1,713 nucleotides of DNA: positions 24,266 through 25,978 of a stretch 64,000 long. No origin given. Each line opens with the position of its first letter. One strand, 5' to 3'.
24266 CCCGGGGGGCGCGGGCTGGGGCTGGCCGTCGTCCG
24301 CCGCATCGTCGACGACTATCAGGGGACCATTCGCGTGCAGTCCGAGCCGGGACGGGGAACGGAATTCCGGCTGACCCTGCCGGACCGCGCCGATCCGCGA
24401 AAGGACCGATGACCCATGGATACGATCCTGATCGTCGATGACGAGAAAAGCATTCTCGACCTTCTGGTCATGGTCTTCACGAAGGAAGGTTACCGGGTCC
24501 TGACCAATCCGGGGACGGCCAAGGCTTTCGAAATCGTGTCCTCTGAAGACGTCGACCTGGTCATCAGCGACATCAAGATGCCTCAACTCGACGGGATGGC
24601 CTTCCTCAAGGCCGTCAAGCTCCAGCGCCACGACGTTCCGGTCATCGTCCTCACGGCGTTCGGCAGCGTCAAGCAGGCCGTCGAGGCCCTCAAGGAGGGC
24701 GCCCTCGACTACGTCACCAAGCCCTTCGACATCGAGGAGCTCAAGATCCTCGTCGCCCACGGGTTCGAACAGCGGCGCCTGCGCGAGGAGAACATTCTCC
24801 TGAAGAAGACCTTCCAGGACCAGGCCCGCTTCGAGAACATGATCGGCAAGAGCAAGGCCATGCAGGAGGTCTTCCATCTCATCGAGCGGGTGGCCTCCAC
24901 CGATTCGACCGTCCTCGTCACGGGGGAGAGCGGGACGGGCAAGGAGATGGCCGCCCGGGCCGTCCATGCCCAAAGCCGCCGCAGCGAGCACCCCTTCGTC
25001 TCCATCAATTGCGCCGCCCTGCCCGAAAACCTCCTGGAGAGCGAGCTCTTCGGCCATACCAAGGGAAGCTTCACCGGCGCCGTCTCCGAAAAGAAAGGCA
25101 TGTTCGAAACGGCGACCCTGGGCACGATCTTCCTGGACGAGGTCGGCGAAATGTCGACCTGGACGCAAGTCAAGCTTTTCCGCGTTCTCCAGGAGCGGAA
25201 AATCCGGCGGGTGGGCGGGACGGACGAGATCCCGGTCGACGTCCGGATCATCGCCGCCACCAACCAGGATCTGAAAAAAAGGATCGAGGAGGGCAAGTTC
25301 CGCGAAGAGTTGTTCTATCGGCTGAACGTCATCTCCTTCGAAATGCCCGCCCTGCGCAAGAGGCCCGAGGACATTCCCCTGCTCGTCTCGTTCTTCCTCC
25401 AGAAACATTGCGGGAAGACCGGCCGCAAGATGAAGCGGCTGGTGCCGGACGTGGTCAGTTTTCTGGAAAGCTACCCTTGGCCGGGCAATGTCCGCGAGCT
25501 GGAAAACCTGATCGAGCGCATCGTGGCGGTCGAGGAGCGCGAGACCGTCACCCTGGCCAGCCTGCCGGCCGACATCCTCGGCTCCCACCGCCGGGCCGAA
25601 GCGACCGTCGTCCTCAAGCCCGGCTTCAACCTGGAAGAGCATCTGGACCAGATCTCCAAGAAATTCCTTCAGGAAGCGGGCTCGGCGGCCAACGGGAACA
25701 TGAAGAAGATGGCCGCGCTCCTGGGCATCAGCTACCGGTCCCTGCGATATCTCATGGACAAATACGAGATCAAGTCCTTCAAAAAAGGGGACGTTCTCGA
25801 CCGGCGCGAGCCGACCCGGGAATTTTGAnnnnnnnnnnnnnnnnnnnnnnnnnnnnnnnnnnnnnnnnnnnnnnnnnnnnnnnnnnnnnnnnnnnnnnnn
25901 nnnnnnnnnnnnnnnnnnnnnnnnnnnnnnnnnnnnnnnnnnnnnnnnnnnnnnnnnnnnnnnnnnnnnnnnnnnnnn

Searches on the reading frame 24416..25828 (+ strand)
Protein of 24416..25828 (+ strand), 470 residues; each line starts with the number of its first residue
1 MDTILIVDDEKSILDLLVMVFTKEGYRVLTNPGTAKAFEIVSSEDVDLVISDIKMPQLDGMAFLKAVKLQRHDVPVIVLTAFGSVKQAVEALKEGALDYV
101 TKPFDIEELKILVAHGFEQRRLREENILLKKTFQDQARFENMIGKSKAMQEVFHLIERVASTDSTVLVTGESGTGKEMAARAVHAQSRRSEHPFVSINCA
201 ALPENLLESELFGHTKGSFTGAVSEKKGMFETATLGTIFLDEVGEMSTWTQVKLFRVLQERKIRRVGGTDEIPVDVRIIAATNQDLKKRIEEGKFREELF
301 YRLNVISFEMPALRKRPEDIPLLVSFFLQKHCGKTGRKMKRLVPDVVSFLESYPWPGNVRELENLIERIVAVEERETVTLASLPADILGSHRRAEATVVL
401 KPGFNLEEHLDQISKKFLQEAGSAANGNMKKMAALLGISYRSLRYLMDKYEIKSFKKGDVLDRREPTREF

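Call 5: search_protein_families(library=pfam, proteins=[window:24416-25828:+], max_evalue=0.01)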
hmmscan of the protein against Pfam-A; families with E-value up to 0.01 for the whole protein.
window:24416-25828:+ (470 aa): 17 families
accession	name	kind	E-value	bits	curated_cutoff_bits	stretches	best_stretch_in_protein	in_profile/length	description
PF00158.32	Sigma54_activat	-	1.9e-73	246.1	20.2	1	142-307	1-166/168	Sigma-54 interaction domain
PF00072.30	Response_reg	-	7.9e-29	100.5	30.2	1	4-111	1-108/111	Response regulator receiver domain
PF25601.1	AAA_lid_14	-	2.5e-25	88.5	27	1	314-395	1-82/87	AAA+ ATPase lid domain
PF14532.12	Sigma54_activ_2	-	3.3e-22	79.7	25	1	143-313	1-138/138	Sigma-54 interaction domain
PF02954.25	HTH_8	-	2e-07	31.1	22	1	411-450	3-42/42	Bacterial regulatory protein, Fis family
PF07728.20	AAA_5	-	6.5e-07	29.9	22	1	166-284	2-123/139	AAA domain (dynein-related subfamily)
PF00004.35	AAA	-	1.3e-05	26.1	21.2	1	166-284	1-110/131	ATPase family associated with various cellular activities (AAA)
PF20030.5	bpMoxR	-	1.7e-05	24.4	27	1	150-283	18-145/205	MoxR domain in the MoxR-vWA-beta-propeller ternary systems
PF13191.12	AAA_16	-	4.4e-05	24.5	32.6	1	143-202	3-63/167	AAA ATPase domain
PF01078.27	Mg_chelatase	-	0.00019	21.4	20.3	1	157-283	16-157/207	Magnesium chelatase, subunit ChlI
PF07726.17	AAA_3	-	0.00034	20.9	27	1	166-283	2-111/131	ATPase family associated with various cellular activities (AAA)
PF13604.12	AAA_30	-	0.00078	19.7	27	1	157-269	11-125/191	AAA domain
PF07724.20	AAA_2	-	0.00083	19.9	27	1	164-292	4-133/166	AAA domain (Cdc48 subfamily)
PF12775.13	AAA_7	-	0.0013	18.7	25.8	1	134-201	4-71/181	P-loop containing dynein motor region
PF13245.12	AAA_19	-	0.003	18.2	25.1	0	160-272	8-129/134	AAA domain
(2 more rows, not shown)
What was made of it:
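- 24416..25828 (+): pilR, a sigma-54-dependent response regulator (REC, AAA+ with GSFTGA loop, HTH_8). Pfam Sigma54_activat at 1.9e-73, Response_reg and HTH_8 (call 5).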

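Call 10: search_protein_families(library=ncbifam, proteins=[window:24416-25828:+], max_evalue=0.001)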
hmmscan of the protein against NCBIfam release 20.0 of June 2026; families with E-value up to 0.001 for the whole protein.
window:24416-25828:+ (470 aa): 116 families (the best 25 are shown)
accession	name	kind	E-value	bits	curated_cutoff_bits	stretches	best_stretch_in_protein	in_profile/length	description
NF008469.0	PRK11361.1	equivalog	3.9e-143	477.5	714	1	2-453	5-457/461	acetoacetate metabolism transcriptional regulator AtoC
TIGR01818.1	ntrC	equivalog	1e-130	436.7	558.6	1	4-421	1-414/463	nitrogen regulation protein NR(I)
TIGR02915.1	PEP_resp_reg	equivalog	4.6e-124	414.7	502.6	1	4-453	1-445/445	PEP-CTERM-box response regulator transcription factor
NF051870.1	NAssimRespRegNtrX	equivalog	8.9e-116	387.4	600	1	2-441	2-441/452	nitrogen assimilation response regulator NtrX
NF007689.0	PRK10365.1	equivalog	9.7e-115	383.8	760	1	4-442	8-434/441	sigma-54-dependent response regulator transcription factor ZraR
NF011695.0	PRK15115.1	equivalog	5.8e-114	381.3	763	1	3-452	8-438/445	two-component system response regulator GlrR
NF041552.1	TF_PrdR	equivalog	6.4e-111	371.5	795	1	128-451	257-577/577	sigma-54 dependent transcriptional regulator PrdR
NF041946.1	LuxO_transreg_Vib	equivalog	1.8e-110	369.9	800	1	9-397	4-390/463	quorum-sensing sigma-54 dependent transcriptional regulator LuxO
NF008176.1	PRK10923.1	equivalog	8.3e-110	367.5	620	1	3-419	5-415/469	nitrogen regulation protein NR(I)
TIGR01817.1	nifA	equivalog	7.9e-105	351.6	528.85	1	121-402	179-453/534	nif-specific transcriptional activator NifA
NF050807.1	TransRegFlbDCaul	equivalog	1.9e-99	333.6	750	1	14-453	13-441/454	sigma-54-dependent transcriptional regulator FlbD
NF003451.0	PRK05022.1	equivalog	3e-99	333.1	476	1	113-453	161-511/512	nitric oxide reductase transcriptional regulator NorR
NF038308.1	RNA_repair_RtcR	equivalog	1.6e-97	327.5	650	1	113-456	153-517/530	RNA repair transcriptional activator RtcR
NF049963.1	RespRegFlgRCampy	domain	6.5e-95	318.5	750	1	24-452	24-429/429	fla regulon two-component system response regulator FlgR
TIGR02329.1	propionate_PrpR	equivalog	4.6e-87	292.8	499.2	1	130-443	202-520/526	propionate catabolism operon regulatory protein PrpR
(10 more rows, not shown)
